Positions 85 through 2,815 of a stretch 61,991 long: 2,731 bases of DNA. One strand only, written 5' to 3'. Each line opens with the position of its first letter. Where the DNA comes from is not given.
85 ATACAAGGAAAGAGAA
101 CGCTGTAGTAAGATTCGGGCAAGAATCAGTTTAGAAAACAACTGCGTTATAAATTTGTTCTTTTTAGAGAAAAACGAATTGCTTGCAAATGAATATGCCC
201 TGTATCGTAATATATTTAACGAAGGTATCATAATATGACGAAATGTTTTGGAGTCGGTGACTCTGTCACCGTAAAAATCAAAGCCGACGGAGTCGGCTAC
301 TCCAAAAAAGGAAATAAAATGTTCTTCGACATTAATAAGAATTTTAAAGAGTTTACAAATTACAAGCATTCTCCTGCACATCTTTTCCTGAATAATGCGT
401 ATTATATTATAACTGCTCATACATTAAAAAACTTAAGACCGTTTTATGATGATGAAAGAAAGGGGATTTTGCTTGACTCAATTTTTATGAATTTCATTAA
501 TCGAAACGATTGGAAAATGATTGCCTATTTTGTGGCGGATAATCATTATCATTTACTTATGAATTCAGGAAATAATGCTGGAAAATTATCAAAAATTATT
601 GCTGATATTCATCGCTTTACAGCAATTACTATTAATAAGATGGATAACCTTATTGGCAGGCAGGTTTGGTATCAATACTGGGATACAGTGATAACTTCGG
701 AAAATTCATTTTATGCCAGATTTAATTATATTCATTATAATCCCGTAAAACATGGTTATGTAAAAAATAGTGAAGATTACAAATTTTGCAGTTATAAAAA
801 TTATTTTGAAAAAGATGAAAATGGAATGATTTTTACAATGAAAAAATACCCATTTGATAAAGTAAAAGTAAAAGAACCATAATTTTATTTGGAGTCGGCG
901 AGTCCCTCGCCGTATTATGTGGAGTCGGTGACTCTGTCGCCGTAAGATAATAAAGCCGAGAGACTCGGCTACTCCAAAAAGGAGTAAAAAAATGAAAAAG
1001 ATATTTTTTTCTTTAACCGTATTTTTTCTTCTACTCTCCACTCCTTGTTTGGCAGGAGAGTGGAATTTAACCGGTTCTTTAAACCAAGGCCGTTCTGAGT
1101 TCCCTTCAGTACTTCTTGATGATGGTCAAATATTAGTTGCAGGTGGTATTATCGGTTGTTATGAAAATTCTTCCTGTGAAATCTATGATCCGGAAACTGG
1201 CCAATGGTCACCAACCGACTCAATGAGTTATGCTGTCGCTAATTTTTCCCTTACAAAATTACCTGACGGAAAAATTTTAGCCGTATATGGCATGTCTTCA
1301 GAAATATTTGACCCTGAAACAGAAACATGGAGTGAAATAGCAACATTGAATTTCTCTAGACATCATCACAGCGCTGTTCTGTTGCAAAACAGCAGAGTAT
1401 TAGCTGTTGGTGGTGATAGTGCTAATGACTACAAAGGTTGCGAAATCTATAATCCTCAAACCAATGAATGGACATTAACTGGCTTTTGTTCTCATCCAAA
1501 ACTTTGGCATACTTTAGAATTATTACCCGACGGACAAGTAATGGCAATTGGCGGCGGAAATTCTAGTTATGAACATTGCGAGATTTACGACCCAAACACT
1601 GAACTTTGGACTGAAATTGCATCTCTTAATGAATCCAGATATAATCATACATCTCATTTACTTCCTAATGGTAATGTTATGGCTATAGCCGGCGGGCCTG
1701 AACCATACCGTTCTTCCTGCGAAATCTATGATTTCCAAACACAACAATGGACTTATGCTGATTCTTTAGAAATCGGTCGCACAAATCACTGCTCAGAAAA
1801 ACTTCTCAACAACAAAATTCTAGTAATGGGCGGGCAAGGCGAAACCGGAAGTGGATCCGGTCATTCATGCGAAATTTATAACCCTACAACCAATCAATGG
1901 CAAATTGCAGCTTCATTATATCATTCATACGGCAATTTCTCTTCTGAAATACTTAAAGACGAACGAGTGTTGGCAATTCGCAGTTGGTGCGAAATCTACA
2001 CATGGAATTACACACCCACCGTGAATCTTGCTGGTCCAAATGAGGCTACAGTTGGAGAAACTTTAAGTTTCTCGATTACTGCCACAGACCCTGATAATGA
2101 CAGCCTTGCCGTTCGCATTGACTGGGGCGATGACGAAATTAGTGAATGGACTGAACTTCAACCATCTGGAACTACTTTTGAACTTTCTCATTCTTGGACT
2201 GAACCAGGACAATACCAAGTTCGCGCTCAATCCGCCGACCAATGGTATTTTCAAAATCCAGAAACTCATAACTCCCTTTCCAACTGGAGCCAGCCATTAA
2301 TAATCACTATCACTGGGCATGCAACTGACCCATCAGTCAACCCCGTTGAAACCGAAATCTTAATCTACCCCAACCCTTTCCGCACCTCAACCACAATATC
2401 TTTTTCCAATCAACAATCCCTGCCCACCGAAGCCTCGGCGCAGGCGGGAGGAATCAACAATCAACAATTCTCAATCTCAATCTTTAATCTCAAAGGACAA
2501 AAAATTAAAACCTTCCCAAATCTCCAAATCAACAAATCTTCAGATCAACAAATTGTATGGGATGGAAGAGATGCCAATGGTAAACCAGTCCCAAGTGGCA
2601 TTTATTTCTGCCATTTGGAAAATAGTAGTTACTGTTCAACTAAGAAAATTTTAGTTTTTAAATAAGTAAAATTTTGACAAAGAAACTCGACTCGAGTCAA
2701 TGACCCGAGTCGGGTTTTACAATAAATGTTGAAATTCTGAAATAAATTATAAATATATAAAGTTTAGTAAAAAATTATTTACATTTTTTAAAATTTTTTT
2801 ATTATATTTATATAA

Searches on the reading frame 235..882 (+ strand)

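Call 75: search_protein_families(library=pfam, proteins=[window:235-882:+], max_evalue=0.001)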
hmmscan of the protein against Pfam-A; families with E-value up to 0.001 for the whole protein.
window:235-882:+ (215 aa): 1 family
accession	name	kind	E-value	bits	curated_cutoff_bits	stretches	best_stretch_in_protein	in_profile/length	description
PF01797.21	Y1_Tnp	-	5.6e-06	26.9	23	1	79-168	27-120/121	Transposase IS200 like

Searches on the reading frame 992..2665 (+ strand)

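Call 52: search_protein_families(library=pfam, proteins=[window:992-2665:+], max_evalue=1e-8)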
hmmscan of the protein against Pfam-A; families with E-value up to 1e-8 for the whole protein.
window:992-2665:+ (557 aa): 8 families
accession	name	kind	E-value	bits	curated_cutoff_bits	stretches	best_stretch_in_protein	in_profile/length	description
PF01344.31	Kelch_1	-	2.6e-39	132.7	20.1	0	39-78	6-45/46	Kelch motif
PF13964.12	Kelch_6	-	2.1e-27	94.6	25.3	0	123-163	2-43/50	Kelch motif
PF13418.12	Kelch_4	-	1.2e-26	92.8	21.6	0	262-304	1-42/49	Galactose oxidase, central domain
PF24681.1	Kelch_KLHDC2_KLHL20_DRC7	-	3e-19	69.6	50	0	173-305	2-143/221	KLHDC2/KLHL20/DRC7 Kelch-repeats domain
PF25210.1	Kelch_FKB95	-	4.7e-18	66.2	70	0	231-310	47-127/268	FKB95, Kelch-repeats domain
PF24981.1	Beta-prop_ATRN-LZTR1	-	2.9e-15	56.7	50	0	106-147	185-225/289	Attractin/LZTR1 beta-propeller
PF07646.21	Kelch_2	-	7.2e-14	51.4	21.3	0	266-304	4-42/48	Kelch motif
PF13415.12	Kelch_3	-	2.7e-10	40.6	22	0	199-221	23-45/48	Galactose oxidase, central domain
